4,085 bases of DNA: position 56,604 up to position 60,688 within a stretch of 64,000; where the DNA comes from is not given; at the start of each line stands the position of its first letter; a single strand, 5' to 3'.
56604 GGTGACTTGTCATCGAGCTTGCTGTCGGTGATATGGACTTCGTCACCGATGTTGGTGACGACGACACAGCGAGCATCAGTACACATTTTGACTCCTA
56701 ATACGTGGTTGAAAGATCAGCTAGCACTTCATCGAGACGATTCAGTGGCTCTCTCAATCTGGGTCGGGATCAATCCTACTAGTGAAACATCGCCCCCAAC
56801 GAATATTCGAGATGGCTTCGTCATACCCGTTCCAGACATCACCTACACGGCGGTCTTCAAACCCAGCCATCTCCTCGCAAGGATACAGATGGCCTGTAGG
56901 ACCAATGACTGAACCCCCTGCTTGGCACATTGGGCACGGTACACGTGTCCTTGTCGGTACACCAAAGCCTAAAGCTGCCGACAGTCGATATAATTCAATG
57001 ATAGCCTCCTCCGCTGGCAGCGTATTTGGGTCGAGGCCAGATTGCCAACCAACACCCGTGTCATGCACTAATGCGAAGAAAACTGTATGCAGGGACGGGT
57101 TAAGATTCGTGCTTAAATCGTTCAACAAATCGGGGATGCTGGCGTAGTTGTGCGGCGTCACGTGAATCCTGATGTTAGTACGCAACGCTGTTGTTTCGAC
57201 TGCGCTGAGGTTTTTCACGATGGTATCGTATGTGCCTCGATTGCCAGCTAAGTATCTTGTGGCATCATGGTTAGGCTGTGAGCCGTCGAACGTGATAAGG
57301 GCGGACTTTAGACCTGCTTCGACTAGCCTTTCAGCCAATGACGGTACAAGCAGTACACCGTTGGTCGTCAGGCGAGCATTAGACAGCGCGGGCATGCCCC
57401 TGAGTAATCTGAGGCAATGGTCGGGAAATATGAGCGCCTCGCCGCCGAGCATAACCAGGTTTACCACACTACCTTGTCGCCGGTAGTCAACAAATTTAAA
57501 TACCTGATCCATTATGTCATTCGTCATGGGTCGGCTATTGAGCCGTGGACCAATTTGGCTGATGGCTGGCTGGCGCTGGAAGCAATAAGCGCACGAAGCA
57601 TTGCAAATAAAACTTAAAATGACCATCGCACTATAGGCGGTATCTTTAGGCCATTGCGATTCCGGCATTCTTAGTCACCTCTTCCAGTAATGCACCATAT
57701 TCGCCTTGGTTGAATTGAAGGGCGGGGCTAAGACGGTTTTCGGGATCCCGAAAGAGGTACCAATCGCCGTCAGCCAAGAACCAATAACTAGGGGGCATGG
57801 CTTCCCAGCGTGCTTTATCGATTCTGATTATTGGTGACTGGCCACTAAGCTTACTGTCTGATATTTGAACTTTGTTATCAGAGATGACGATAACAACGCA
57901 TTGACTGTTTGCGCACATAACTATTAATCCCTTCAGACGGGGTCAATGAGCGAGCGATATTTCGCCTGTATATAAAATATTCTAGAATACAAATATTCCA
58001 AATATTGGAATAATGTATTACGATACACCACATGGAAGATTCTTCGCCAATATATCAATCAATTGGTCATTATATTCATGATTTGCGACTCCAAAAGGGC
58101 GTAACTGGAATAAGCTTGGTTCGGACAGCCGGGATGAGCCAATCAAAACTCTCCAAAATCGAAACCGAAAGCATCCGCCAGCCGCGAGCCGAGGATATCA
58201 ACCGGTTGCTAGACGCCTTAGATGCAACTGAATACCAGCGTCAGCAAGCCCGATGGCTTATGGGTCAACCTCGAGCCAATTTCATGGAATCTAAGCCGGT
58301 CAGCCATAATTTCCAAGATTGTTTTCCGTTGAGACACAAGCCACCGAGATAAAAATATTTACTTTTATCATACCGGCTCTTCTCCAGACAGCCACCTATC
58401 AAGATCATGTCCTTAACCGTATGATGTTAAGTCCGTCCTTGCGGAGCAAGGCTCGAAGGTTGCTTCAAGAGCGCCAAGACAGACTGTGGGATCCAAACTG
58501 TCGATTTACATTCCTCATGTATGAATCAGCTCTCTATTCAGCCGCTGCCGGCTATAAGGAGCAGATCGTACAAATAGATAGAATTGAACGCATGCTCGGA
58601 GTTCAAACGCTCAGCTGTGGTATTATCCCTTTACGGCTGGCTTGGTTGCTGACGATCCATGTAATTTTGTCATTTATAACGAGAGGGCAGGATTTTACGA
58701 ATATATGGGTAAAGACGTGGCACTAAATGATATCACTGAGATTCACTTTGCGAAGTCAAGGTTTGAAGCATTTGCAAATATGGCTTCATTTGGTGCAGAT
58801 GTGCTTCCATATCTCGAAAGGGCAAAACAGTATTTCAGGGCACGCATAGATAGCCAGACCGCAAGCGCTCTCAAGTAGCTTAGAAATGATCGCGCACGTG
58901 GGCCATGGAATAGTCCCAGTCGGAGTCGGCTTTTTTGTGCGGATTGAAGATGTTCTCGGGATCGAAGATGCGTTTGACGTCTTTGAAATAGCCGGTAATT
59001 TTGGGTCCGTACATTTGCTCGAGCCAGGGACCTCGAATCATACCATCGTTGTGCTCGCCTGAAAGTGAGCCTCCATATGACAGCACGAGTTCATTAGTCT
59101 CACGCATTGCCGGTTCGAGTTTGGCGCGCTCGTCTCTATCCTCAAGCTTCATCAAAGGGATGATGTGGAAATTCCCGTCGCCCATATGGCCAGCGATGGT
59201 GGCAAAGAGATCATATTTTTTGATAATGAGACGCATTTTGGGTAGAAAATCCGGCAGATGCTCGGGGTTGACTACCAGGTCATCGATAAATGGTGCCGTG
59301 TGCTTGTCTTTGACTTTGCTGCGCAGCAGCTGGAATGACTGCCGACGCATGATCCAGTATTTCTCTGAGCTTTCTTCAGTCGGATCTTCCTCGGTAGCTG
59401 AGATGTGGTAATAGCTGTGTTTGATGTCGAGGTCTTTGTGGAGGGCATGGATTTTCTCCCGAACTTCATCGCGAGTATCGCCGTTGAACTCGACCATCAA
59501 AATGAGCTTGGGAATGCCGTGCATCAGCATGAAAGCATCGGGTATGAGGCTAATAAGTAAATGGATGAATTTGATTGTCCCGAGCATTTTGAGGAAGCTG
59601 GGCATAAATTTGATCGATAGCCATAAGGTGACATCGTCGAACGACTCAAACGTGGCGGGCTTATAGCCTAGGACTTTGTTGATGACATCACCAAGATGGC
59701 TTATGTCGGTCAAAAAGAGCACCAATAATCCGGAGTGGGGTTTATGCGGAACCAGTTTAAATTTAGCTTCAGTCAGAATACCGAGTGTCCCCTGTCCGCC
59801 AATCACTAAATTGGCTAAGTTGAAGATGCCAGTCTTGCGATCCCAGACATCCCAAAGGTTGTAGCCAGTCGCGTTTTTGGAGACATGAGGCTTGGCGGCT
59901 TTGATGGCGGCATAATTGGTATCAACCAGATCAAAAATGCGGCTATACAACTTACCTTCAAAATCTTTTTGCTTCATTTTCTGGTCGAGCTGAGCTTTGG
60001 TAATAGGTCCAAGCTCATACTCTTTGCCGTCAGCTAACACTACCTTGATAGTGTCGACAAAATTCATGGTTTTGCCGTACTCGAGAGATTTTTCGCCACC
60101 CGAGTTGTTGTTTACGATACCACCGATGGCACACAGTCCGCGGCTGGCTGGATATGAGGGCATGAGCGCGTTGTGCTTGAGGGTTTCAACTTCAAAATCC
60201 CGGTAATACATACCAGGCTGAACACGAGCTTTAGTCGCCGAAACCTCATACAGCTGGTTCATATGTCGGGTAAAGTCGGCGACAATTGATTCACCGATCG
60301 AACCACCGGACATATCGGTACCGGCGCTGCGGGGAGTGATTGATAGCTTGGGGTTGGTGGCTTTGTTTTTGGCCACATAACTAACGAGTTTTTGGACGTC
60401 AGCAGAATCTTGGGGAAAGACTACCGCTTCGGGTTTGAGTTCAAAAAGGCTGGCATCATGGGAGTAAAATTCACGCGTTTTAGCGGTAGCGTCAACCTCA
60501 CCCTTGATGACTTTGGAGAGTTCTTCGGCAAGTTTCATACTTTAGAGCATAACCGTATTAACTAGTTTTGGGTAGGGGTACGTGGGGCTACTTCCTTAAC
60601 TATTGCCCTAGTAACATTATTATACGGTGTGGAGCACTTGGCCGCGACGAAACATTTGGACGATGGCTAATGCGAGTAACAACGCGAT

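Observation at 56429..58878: A radical-SAM/SPASM enzyme sits between two DUF397-like small-protein paralogs, next to a divergent XRE/DUF5753 regulator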

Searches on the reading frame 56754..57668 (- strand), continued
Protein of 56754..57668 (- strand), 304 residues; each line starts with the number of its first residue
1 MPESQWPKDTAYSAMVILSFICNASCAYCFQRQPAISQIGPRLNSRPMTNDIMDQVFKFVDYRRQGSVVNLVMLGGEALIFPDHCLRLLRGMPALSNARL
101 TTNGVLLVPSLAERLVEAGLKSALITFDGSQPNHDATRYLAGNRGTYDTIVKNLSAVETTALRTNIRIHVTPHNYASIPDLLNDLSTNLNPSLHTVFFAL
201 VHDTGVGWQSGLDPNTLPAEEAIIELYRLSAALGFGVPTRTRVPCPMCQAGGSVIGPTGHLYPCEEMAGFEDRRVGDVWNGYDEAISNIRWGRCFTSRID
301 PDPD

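Call 83: predict_structure(alignment_id=A4)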
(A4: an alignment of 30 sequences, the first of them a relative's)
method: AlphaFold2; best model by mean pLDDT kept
length: 323 residues; sequences in the alignment: 30
mean_pLDDT: 80.0   pTM: 0.81
mean pLDDT of the five models: 80.0, 77.6, 75.7, 75.5, 74.7
residues with pLDDT >= 90: 154; 70-90: 92; 50-70: 33; < 50: 44
segments of 3 or more residues with pLDDT < 50: 1-8, 31-41, 204-212, 293-308
pLDDT, mean of each block of 10 residues (from residue 1): 43 90 70 41 76 97 92 87 96 95 94 97 92 88 90 96 92 88 98 89 44 59 91 89 56 89 82 91 84 40 41 82 74
secondary structure, 60 per line:
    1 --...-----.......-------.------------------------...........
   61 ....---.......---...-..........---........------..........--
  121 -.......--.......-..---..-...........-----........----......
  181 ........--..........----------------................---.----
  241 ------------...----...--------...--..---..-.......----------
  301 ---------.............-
elements in order: E11-17 H50-64 E68-74 H82-91 E95-102 H109-118 E122-128 H131-137 H147-157 E163-170 H175-188 E194-200 H217-232 E253-255 E260-262 H284-290 H310-322

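Call 85: fold_search(model_id=the predicted structure, library=pdb)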
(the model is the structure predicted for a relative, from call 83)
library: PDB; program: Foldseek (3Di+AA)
matches with E <= 10: 1556; with E <= 0.001: 113
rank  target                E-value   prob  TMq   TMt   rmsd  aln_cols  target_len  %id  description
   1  4k36_A                6.0e-12  1.00  0.65  0.56   4.8       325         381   16  His6 tagged anSMEcpe with bound AdoMet (released 2013-05-08)
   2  4k37_A                1.8e-11  1.00  0.64  0.57   4.9       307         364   17  Native anSMEcpe with bound AdoMet (released 2013-05-08)
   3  5why_B                2.4e-11  1.00  0.65  0.51   4.1       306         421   19  Structural Insights into Thioether Bond Formation in the Biosynthesis of Sactipeptides (released 2017-07-26)
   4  4k39_B                4.6e-11  1.00  0.64  0.58   4.5       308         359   16  Native anSMEcpe with bound AdoMet and Cp18Cys peptide (released 2013-05-08)
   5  4k38_A                5.8e-11  1.00  0.65  0.58   4.6       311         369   17  Native anSMEcpe with bound AdoMet and Kp18Cys peptide (released 2013-05-08)
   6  4k39_A                6.5e-11  1.00  0.65  0.59   4.3       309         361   17  Native anSMEcpe with bound AdoMet and Cp18Cys peptide (released 2013-05-08)
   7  5wgg_A                8.3e-11  1.00  0.66  0.50   4.8       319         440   18  Structural Insights into Thioether Bond Formation in the Biosynthesis of Sactipeptides (released 2017-07-26)
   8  7vob                  9.9e-11  1.00  0.53  0.53   6.5       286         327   21  The crystal structure of a Radical SAM Enzyme BlsE involved in the Biosynthesis of Blasticidin S (released 2022-05-04)
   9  4k37_B                1.2e-10  1.00  0.64  0.58   4.5       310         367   17  Native anSMEcpe with bound AdoMet (released 2013-05-08)
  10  5why_A                1.5e-10  1.00  0.67  0.53   3.6       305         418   19  Structural Insights into Thioether Bond Formation in the Biosynthesis of Sactipeptides (released 2017-07-26)
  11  4k38_B                1.6e-10  1.00  0.64  0.57   5.0       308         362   17  Native anSMEcpe with bound AdoMet and Kp18Cys peptide (released 2013-05-08)
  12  4k36_B                1.9e-10  1.00  0.64  0.58   4.9       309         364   18  His6 tagged anSMEcpe with bound AdoMet (released 2013-05-08)
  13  6efn                  1.7e-09  1.00  0.58  0.50   5.8       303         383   16  Structure of a RiPP maturase, SkfB (released 2018-10-24)
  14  9gm3_A                7.0e-09  1.00  0.59  0.52   5.5       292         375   15  Crystal structure of the complex formed between the radical SAM protein ChlB and the leader region of its precursor su (released 2025-06-25)
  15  9gm3_C                1.4e-08  1.00  0.65  0.57   5.6       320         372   14  Crystal structure of the complex formed between the radical SAM protein ChlB and the leader region of its precursor su (released 2025-06-25)
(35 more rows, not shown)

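Call 86: search_protein_families(library=ncbifam, proteins=[P0005, P0004, P0007], max_evalue=0.01)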
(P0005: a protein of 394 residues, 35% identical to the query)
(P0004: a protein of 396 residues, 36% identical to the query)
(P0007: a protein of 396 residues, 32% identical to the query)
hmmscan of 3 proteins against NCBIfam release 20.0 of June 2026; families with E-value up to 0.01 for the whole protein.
P0005 (394 aa): 62 families (the best 25 are shown)
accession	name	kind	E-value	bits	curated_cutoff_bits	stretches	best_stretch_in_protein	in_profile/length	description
TIGR04280.1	geopep_mat_rSAM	hypoth_equivalog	1.4e-30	106.7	400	1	63-354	82-368/428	geopeptide radical SAM maturase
NF038107.1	rSAM_NF038107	equivalog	2.7e-30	105.5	600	1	64-346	84-362/444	Cys-every-fifth radical SAM/SPASM peptide maturase CefB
TIGR04463.1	rSAM_vs_C_rich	equivalog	1e-27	97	525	1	64-344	81-355/438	TIGR04463 family radical SAM/SPASM RiPP maturase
NF047865.1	rSAM_PapB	equivalog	2.2e-23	83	340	1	66-247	4-175/330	PapB family radical SAM/SPASM ranthipeptide maturase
NF052473.1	rSAM_FlmE_OhkG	exception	2.8e-23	82.4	500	1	48-248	82-277/481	FlmE/OhkG family radical SAM/SPASM peptide maturase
TIGR04334.1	rSAM_Clo7bot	equivalog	4.2e-19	68.5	600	1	63-352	88-371/440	radical SAM/SPASM domain Clo7bot peptide maturase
NF041707.1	rSAM_YhhB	equivalog_domain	2.4e-18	66.2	445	1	71-218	8-152/369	cyclophane-forming radical SAM/SPASM peptide maturase YhhB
TIGR04068.1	rSAM_ocin_clost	equivalog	7e-17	61.4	500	1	67-219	86-233/462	Cys-rich peptide radical SAM maturase CcpM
TIGR04054.1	rSAM_NirJ1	equivalog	5.6e-15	54.9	650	1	71-264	42-214/387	putative heme d1 biosynthesis radical SAM protein NirJ1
TIGR03974.1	rSAM_six_Cys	equivalog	5.6e-14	51.9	425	1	68-218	100-244/451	thioether cross-link-forming SCIFF peptide maturase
NF041298.1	rSAM_mat_DynA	equivalog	1.1e-13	50.9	450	1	71-247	7-174/356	dynobactin maturation radical SAM/SPASM protein DynA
TIGR04269.1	SAM_SPASM_FxsB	subfamily_domain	1.3e-13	50.7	370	1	71-219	8-155/363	FxsB family cyclophane-forming radical SAM/SPASM peptide maturase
TIGR04064.1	rSAM_nif11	equivalog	1.7e-13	50.1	518.7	1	66-217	79-223/459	nif11-like peptide radical SAM maturase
TIGR03906.1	quino_hemo_SAM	equivalog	2.9e-13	49.3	453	1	69-217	97-240/467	quinohemoprotein amine dehydrogenase maturation protein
NF040492.1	not_ScfB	exception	1e-12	47.7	855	1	72-218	102-242/450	ScfB-related radical SAM/SPASM orphan maturase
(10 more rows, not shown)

P0004 (396 aa): 62 families (the best 25 are shown)
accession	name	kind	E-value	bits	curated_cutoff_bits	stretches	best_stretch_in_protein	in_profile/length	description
NF038107.1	rSAM_NF038107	equivalog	1.9e-33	115.9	600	1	61-340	85-360/444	Cys-every-fifth radical SAM/SPASM peptide maturase CefB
TIGR04463.1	rSAM_vs_C_rich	equivalog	1.5e-32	113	525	1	62-342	83-357/438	TIGR04463 family radical SAM/SPASM RiPP maturase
TIGR04280.1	geopep_mat_rSAM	hypoth_equivalog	2.5e-26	92.6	400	1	59-246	82-260/428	geopeptide radical SAM maturase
NF052473.1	rSAM_FlmE_OhkG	exception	1.5e-24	86.5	500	1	59-246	96-279/481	FlmE/OhkG family radical SAM/SPASM peptide maturase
NF047865.1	rSAM_PapB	equivalog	1.8e-22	80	340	1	62-245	4-177/330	PapB family radical SAM/SPASM ranthipeptide maturase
TIGR04334.1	rSAM_Clo7bot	equivalog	9e-19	67.4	600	1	62-341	91-364/440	radical SAM/SPASM domain Clo7bot peptide maturase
TIGR03974.1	rSAM_six_Cys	equivalog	9.5e-15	54.4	425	1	62-214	98-244/451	thioether cross-link-forming SCIFF peptide maturase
NF041707.1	rSAM_YhhB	equivalog_domain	2.1e-14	53.3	445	1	64-212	5-150/369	cyclophane-forming radical SAM/SPASM peptide maturase YhhB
TIGR04068.1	rSAM_ocin_clost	equivalog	6.1e-14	51.7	500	1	64-215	87-233/462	Cys-rich peptide radical SAM maturase CcpM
TIGR03906.1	quino_hemo_SAM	equivalog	7.6e-14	51.2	453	1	65-212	97-239/467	quinohemoprotein amine dehydrogenase maturation protein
NF041298.1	rSAM_mat_DynA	equivalog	1.8e-13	50.2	450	1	69-341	9-283/356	dynobactin maturation radical SAM/SPASM protein DynA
TIGR02668.1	moaA_archaeal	equivalog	2.8e-13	49.5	325.25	1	65-260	14-185/303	GTP 3',8-cyclase MoaA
TIGR04347.1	pseudo_SAM_Halo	equivalog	3.8e-13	49.5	525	1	63-248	40-204/390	TIGR04347 family pseudo-SAM/SPASM protein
TIGR04064.1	rSAM_nif11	equivalog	4.7e-13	48.6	518.7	1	59-212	76-222/459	nif11-like peptide radical SAM maturase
TIGR04054.1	rSAM_NirJ1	equivalog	1.1e-12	47.3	650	1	66-256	41-210/387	putative heme d1 biosynthesis radical SAM protein NirJ1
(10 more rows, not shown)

P0007 (396 aa): 66 families (the best 25 are shown)
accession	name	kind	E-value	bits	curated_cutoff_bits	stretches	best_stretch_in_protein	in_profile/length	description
TIGR04463.1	rSAM_vs_C_rich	equivalog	1.4e-34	119.7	525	1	65-348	81-358/438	TIGR04463 family radical SAM/SPASM RiPP maturase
NF038107.1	rSAM_NF038107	equivalog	1.8e-30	106.1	600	1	65-346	84-361/444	Cys-every-fifth radical SAM/SPASM peptide maturase CefB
TIGR04280.1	geopep_mat_rSAM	hypoth_equivalog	2.8e-28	99.1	400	1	63-350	81-363/428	geopeptide radical SAM maturase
NF052473.1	rSAM_FlmE_OhkG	exception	2.9e-24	85.6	500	1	61-249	93-277/481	FlmE/OhkG family radical SAM/SPASM peptide maturase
NF047865.1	rSAM_PapB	equivalog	6.5e-23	81.5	340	1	67-250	4-177/330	PapB family radical SAM/SPASM ranthipeptide maturase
TIGR04334.1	rSAM_Clo7bot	equivalog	1.4e-17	63.5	600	1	65-354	89-373/440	radical SAM/SPASM domain Clo7bot peptide maturase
TIGR04068.1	rSAM_ocin_clost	equivalog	1.7e-16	60.2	500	1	66-224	84-237/462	Cys-rich peptide radical SAM maturase CcpM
TIGR04347.1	pseudo_SAM_Halo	equivalog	4.1e-15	55.9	525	1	59-261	31-211/390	TIGR04347 family pseudo-SAM/SPASM protein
NF041707.1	rSAM_YhhB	equivalog_domain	6e-15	55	445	1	71-224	7-157/369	cyclophane-forming radical SAM/SPASM peptide maturase YhhB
TIGR04064.1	rSAM_nif11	equivalog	1.3e-14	53.8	518.7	1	63-219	75-224/459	nif11-like peptide radical SAM maturase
TIGR02668.1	moaA_archaeal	equivalog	4.9e-14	52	325.25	1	62-251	6-176/303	GTP 3',8-cyclase MoaA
TIGR04055.1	rSAM_NirJ2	equivalog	1.5e-13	51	500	1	72-253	6-165/326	putative heme d1 biosynthesis radical SAM protein NirJ2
NF041298.1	rSAM_mat_DynA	equivalog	1.7e-13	50.3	450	1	70-250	4-176/356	dynobactin maturation radical SAM/SPASM protein DynA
TIGR03906.1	quino_hemo_SAM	equivalog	3.6e-13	49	453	1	69-259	97-281/467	quinohemoprotein amine dehydrogenase maturation protein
TIGR04546.1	rSAM_ahbC_deAc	equivalog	8.9e-13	47.8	650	1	72-275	45-227/390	12,18-didecarboxysiroheme deacetylase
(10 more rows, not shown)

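Call 88: find_related_loci(query=A5, collection=metagenome_contigs, flank=4000)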
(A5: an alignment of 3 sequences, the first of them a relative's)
Query A5 (323 aa) in metagenome_contigs; peptide patterns used: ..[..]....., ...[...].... (x = any residue, [..] = any of these).
326 stretches matched a pattern; 1 encode a relative of the query (tblastn E <= 1e-3); 1 distinct loci.
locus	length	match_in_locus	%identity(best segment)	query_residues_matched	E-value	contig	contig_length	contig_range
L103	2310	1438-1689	27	14-102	1e-7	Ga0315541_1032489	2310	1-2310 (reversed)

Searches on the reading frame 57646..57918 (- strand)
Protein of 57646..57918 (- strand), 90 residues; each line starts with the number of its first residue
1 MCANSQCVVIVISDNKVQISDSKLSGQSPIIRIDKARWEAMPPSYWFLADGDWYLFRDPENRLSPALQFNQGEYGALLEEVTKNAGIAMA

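Call 3: search_protein_families(library=pfam, proteins=[window:57646-57918:-], max_evalue=0.1)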
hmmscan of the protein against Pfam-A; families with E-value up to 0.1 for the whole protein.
window:57646-57918:- (90 aa): 1 family
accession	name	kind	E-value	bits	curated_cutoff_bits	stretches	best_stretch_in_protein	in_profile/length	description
PF04149.17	DUF397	-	4e-05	24.1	24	0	4-41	12-50/55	Domain of unknown function (DUF397)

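Call 4: search_protein_families(library=ncbifam, proteins=[window:57646-57918:-], max_evalue=0.1)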
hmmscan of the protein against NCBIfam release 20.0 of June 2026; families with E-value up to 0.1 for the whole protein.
window:57646-57918:- (90 aa): 0 families

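Call 62: search_protein_families(library=padloc, proteins=[window:57646-57918:-], max_evalue=0.01)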
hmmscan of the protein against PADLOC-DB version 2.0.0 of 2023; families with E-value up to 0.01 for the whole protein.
window:57646-57918:- (90 aa): 0 families

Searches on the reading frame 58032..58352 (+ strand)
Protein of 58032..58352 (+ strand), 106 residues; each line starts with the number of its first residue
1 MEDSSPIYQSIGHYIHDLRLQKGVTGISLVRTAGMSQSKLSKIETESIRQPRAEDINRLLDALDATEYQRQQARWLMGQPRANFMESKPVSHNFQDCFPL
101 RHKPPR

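Call 3: search_protein_families(library=pfam, proteins=[window:58032-58352:+], max_evalue=0.1)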
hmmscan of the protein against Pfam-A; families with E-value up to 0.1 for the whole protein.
window:58032-58352:+ (106 aa): 4 families
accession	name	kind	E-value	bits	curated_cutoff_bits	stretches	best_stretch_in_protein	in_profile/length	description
PF13560.12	HTH_31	-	4.4e-10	40.2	27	1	11-70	2-61/64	Helix-turn-helix domain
PF01381.28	HTH_3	-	0.00019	21.9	23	1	15-64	1-49/55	Helix-turn-helix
PF13443.12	HTH_26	-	0.0011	19.6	22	1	19-65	6-52/63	Cro/C1-type HTH DNA-binding domain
PF12844.13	HTH_19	-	0.0039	17.5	30.2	1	18-67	7-55/64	Helix-turn-helix domain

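Call 4: search_protein_families(library=ncbifam, proteins=[window:58032-58352:+], max_evalue=0.1)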
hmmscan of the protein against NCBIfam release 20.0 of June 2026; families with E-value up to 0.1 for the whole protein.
window:58032-58352:+ (106 aa): 4 families
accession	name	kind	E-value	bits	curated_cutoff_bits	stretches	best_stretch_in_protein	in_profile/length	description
NF007687.2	PRK10363.1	equivalog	0.00023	21.1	160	1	35-85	30-79/152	cell-envelope stress modulator CpxP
TIGR03070.1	couple_hipB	subfamily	0.0014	18.5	71.65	1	10-64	2-55/58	type II toxin-antitoxin system Y4mF family antitoxin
NF046032.1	TransRegSlrRBacil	equivalog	0.017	15.2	250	1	11-64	2-55/149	HTH-type transcriptional regulator SlrR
TIGR03830.1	CxxCG_CxxCG_HTH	subfamily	0.093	12.5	61.8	0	12-67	67-120/127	type II TA system antitoxin MqsA family protein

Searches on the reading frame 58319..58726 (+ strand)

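Call 3: search_protein_families(library=pfam, proteins=[window:58319-58726:+], max_evalue=0.1)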
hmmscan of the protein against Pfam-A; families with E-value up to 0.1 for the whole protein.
window:58319-58726:+ (135 aa): 1 family
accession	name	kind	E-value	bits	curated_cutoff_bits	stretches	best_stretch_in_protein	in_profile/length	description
PF19054.6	DUF5753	-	2e-11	44.3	23.4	1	3-107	6-113/178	Domain of unknown function (DUF5753)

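Call 4: search_protein_families(library=ncbifam, proteins=[window:58319-58726:+], max_evalue=0.1)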
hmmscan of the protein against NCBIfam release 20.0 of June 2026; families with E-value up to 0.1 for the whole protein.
window:58319-58726:+ (135 aa): 1 family
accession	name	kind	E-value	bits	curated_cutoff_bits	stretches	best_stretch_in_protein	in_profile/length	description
NF058600.1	TransRegSco1979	equivalog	6.8e-05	22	350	1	3-106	100-207/280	Sco1979 family transcriptional regulator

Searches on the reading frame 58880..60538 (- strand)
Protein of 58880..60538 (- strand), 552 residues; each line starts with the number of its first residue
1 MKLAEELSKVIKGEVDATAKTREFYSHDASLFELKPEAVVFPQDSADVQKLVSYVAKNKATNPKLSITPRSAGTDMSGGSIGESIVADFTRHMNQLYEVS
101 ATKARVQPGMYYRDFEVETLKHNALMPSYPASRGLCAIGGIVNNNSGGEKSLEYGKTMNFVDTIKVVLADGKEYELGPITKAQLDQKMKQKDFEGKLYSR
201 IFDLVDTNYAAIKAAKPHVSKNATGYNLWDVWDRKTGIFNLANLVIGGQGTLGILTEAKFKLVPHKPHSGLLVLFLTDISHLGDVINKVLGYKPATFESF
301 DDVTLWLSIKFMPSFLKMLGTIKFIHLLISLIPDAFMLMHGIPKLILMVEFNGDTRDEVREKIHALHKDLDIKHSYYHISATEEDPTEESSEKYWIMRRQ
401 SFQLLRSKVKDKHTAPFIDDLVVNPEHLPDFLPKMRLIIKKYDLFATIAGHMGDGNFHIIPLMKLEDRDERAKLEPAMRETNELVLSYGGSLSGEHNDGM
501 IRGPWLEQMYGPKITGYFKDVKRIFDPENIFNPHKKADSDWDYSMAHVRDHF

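Call 3: search_protein_families(library=pfam, proteins=[window:58880-60538:-], max_evalue=0.1)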
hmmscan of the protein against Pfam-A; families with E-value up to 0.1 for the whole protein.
window:58880-60538:- (552 aa): 2 families
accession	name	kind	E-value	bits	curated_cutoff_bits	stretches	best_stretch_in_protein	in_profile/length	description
PF02913.24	FAD-oxidase_C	-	4.3e-41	141.7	21.2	1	344-535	61-247/248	FAD linked oxidases, C-terminal domain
PF01565.28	FAD_binding_4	-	6e-25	88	26.4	1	36-176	1-138/139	FAD binding domain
